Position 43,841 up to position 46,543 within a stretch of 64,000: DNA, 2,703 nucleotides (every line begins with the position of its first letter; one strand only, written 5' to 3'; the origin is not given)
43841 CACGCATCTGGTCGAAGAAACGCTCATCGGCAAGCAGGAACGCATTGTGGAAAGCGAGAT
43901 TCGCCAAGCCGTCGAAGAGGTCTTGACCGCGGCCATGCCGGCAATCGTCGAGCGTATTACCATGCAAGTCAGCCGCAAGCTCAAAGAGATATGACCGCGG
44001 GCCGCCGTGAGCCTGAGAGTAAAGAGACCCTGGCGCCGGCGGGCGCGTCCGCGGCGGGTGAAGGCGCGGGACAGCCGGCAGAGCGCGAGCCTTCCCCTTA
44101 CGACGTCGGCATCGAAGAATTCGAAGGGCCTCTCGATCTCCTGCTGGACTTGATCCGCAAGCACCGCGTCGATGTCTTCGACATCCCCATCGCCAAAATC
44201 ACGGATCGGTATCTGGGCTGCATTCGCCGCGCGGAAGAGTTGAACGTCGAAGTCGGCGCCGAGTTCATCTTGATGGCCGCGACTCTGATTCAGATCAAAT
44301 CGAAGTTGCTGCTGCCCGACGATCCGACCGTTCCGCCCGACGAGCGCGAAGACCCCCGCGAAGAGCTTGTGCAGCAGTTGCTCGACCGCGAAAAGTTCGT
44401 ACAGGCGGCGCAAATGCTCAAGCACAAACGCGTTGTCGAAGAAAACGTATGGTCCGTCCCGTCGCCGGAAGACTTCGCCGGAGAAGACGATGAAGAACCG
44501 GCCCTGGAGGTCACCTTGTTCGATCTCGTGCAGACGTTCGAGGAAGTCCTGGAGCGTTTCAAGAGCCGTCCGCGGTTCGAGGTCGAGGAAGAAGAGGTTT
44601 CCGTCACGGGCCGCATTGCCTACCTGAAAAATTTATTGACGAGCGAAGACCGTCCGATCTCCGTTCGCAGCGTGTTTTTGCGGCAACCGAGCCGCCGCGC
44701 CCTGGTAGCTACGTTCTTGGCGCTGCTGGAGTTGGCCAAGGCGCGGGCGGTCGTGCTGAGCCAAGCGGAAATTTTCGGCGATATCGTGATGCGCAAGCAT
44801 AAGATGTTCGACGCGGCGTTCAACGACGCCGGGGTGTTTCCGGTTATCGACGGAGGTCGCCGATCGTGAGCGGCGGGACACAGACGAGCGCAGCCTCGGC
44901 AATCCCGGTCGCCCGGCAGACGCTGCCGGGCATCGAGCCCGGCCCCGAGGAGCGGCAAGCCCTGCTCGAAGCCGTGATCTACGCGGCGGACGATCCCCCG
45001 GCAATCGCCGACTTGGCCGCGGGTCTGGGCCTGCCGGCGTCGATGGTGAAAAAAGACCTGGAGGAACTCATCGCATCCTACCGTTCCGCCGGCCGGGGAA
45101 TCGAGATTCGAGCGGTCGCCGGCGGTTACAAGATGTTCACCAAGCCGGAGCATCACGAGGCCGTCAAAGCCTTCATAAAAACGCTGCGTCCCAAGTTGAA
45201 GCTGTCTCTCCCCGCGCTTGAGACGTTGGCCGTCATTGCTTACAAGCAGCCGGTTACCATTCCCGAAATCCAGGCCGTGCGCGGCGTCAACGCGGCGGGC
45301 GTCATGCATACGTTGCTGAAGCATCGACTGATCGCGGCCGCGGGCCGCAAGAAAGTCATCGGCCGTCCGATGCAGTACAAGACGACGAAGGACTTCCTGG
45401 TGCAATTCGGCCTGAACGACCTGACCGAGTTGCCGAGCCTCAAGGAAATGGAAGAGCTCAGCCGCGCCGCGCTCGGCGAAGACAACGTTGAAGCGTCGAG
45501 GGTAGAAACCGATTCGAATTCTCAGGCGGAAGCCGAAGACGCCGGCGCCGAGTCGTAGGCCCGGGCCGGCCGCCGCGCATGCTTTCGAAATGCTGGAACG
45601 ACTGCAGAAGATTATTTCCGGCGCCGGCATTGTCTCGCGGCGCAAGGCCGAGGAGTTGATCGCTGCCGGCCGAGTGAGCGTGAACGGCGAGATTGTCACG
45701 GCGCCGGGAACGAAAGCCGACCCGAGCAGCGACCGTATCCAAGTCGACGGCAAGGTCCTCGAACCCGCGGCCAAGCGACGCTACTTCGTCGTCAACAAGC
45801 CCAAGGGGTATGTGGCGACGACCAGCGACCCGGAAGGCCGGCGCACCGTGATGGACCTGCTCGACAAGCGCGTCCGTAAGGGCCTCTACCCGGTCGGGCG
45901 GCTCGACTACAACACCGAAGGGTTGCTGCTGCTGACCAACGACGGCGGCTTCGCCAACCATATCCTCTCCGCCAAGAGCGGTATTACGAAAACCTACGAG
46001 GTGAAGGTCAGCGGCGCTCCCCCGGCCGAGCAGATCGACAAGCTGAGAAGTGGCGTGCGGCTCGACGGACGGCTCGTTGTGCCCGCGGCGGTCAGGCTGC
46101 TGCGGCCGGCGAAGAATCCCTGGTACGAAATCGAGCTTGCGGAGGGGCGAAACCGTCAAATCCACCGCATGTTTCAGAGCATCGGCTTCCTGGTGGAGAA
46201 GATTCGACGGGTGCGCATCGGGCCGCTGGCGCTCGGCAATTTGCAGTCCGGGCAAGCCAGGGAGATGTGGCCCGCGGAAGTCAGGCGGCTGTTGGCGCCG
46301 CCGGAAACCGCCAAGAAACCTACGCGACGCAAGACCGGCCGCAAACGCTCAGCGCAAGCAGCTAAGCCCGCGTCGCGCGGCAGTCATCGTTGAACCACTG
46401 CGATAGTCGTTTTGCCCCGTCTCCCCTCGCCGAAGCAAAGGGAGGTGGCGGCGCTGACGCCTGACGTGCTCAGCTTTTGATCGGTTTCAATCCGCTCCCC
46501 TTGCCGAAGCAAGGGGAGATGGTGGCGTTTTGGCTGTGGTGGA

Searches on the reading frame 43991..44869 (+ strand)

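Call 15: search_protein_families(library=pfam, proteins=[window:43991-44869:+])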
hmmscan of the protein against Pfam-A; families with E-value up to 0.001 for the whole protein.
window:43991-44869:+ (292 aa): 2 families
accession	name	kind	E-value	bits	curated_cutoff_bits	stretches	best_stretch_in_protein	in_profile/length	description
PF02616.19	SMC_ScpA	-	1.9e-30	107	24.6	1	54-265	1-227/232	Segregation and condensation protein ScpA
PF04824.21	Rad21_Rec8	-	0.00048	19.8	22.7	1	230-268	12-50/55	Conserved region of Rad21 / Rec8 like protein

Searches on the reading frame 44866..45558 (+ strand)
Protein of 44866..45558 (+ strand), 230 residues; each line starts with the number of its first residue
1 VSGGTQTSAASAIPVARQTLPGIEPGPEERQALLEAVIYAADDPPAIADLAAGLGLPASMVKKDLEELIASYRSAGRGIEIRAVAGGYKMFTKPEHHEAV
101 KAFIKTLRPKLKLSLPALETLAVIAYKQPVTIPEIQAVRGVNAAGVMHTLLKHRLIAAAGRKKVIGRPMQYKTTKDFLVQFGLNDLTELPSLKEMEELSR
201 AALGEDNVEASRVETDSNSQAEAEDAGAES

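Call 15: search_protein_families(library=pfam, proteins=[window:44866-45558:+])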
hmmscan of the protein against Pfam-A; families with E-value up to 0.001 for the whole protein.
window:44866-45558:+ (230 aa): 1 family
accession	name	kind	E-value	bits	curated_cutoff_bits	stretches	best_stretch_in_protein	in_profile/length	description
PF04079.22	SMC_ScpB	-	4.2e-48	163.4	27.4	1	33-192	2-160/160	Segregation and condensation complex subunit ScpB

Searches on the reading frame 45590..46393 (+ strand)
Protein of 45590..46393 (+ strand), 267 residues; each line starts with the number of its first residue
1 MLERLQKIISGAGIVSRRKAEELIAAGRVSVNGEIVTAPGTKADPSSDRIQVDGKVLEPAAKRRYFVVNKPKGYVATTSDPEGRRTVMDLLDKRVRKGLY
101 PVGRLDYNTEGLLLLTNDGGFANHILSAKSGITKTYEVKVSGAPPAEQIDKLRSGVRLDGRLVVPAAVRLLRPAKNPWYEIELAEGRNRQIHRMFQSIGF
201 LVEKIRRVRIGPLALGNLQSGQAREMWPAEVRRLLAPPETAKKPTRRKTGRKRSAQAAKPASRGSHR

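Call 15: search_protein_families(library=pfam, proteins=[window:45590-46393:+])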
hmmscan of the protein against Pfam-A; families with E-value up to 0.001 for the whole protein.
window:45590-46393:+ (267 aa): 2 families
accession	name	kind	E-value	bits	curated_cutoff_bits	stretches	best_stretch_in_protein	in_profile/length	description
PF00849.27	PseudoU_synth_2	-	6e-22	78.9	26.8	1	65-197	2-152/152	RNA pseudouridylate synthase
PF01479.30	S4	-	6.9e-13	48.6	22.8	1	3-46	1-45/48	S4 domain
